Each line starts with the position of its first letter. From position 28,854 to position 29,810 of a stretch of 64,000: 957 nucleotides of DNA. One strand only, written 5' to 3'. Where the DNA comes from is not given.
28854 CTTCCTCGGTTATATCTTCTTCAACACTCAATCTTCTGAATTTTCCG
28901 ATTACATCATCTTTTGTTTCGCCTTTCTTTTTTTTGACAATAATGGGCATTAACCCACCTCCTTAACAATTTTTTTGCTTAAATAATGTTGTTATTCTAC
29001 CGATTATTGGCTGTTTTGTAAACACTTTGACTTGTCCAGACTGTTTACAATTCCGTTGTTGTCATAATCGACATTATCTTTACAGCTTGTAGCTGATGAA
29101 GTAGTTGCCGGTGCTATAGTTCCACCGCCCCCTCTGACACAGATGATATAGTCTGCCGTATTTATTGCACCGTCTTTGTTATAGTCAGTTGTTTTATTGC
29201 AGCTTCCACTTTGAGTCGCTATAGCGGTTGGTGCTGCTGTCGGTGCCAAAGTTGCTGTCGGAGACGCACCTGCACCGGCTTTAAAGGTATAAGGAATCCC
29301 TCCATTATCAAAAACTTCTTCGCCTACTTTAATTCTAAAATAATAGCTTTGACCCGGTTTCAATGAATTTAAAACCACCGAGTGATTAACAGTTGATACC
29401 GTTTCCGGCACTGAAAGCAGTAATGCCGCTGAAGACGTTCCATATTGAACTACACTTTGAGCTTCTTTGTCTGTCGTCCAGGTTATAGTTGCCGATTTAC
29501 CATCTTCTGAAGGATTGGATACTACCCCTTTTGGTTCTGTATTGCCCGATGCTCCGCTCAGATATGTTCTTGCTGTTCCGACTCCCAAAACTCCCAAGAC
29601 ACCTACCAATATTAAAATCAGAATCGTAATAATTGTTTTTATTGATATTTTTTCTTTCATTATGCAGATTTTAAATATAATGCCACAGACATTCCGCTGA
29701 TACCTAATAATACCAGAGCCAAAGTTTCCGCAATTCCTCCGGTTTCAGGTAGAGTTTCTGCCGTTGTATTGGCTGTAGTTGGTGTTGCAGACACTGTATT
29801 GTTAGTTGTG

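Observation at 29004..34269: Five-gene cluster of secreted proteins with dockerin-like and cohesin-like modules and an LPXTG anchor (cellulosome-style surface complex)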

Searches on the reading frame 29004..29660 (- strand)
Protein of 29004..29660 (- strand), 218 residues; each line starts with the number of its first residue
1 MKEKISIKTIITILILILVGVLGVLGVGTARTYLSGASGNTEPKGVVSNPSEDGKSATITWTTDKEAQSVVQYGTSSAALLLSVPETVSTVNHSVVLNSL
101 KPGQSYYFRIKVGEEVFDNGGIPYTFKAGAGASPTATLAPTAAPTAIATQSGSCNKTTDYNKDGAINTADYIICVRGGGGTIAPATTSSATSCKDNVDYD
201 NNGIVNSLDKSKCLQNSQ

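Call 3: search_protein_families(library=pfam, proteins=[window:29004-29660:-], max_evalue=1)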
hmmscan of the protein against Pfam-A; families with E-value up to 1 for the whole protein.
window:29004-29660:- (218 aa): 5 families
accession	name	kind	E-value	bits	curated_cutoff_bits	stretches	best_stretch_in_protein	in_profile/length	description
PF16656.11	Pur_ac_phosph_N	-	2.9e-11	44.2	30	1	45-115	3-83/93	Purple acid Phosphatase, N-terminal domain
PF00041.27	fn3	-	0.00075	20.1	25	1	43-112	3-68/84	Fibronectin type III domain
PF00404.24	Dockerin_1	-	0.00095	19.8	22.9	1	158-209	2-48/57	Dockerin type I domain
PF16655.11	PhoD_N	-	0.011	16.7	30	1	55-116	26-82/90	PhoD-like phosphatase, N-terminal domain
PF25814.1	fn3_SORL1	-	0.012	16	27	1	56-112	17-71/90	SORL1-like, fn3 domain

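Call 4: search_protein_families(library=ncbifam, proteins=[window:29004-29660:-], max_evalue=1)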
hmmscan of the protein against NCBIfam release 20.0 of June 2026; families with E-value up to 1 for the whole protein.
window:29004-29660:- (218 aa): 1 family
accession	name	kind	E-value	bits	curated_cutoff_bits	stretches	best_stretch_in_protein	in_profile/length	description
NF058638.1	AlkPhosPhoDBac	equivalog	0.013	13.7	1000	1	61-120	97-151/574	alkaline phosphatase PhoD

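Call 23: search_protein_families(library=pfam, alignment_id=A3, max_evalue=0.01)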
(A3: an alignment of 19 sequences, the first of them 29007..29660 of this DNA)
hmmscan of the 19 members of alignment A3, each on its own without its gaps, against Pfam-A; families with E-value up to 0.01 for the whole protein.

A. member 1, window:29007-29660:- (218 aa): 3 families
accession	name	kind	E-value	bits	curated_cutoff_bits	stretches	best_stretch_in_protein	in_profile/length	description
PF16656.11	Pur_ac_phosph_N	-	2.9e-11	44.2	30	1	45-115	3-83/93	Purple acid Phosphatase, N-terminal domain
PF00041.27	fn3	-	0.00075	20.1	25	1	43-112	3-68/84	Fibronectin type III domain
PF00404.24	Dockerin_1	-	0.00095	19.8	22.9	1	158-209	2-48/57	Dockerin type I domain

B. families by the number of members that match (of 19 scanned): 8 families
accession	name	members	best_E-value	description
PF16656.11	Pur_ac_phosph_N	19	2.9e-11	Purple acid Phosphatase, N-terminal domain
PF00404.24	Dockerin_1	15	1.8e-06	Dockerin type I domain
PF00041.27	fn3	6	0.00031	Fibronectin type III domain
PF25814.1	fn3_SORL1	4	0.00038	SORL1-like, fn3 domain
PF00036.39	EF-hand_1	2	3.5e-05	EF hand domain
PF16655.11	PhoD_N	2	0.00095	PhoD-like phosphatase, N-terminal domain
PF13202.12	EF-hand_5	1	1.1e-05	EF hand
PF13405.12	EF-hand_6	1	0.00042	EF-hand domain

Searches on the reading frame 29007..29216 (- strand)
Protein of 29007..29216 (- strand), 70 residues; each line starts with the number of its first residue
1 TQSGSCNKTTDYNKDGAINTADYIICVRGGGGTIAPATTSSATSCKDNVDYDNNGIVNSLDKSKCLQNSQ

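Call 73: search_protein_representatives(protein=window:29007-29216:-)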
Query: 70 residues. Proteins with E-value up to 0.001 (for the whole library): 47; up to 1e-10: 9; up to 1e-30: 0. The best 47 are listed.
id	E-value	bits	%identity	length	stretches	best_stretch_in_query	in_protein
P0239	1.4e-21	91.8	77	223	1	4-69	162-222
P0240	2.1e-16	75.5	53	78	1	3-68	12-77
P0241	2.2e-16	75.5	57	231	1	3-70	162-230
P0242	6.3e-16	74.0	54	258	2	1-69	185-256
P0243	1.8e-15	72.6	32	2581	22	5-36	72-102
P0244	5.0e-15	71.2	54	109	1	2-68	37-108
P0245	3.1e-12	62.4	50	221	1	5-68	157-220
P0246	3.5e-12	62.2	51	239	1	1-69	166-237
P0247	1.0e-11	60.7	48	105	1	4-68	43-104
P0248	2.1e-10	56.6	49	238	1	3-65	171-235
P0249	2.8e-09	53.0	45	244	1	5-68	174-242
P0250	3.2e-09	52.8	48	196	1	4-69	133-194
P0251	4.4e-09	52.4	56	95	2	31-69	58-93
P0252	1.0e-08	51.2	50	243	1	4-68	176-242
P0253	2.1e-08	50.3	51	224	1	2-69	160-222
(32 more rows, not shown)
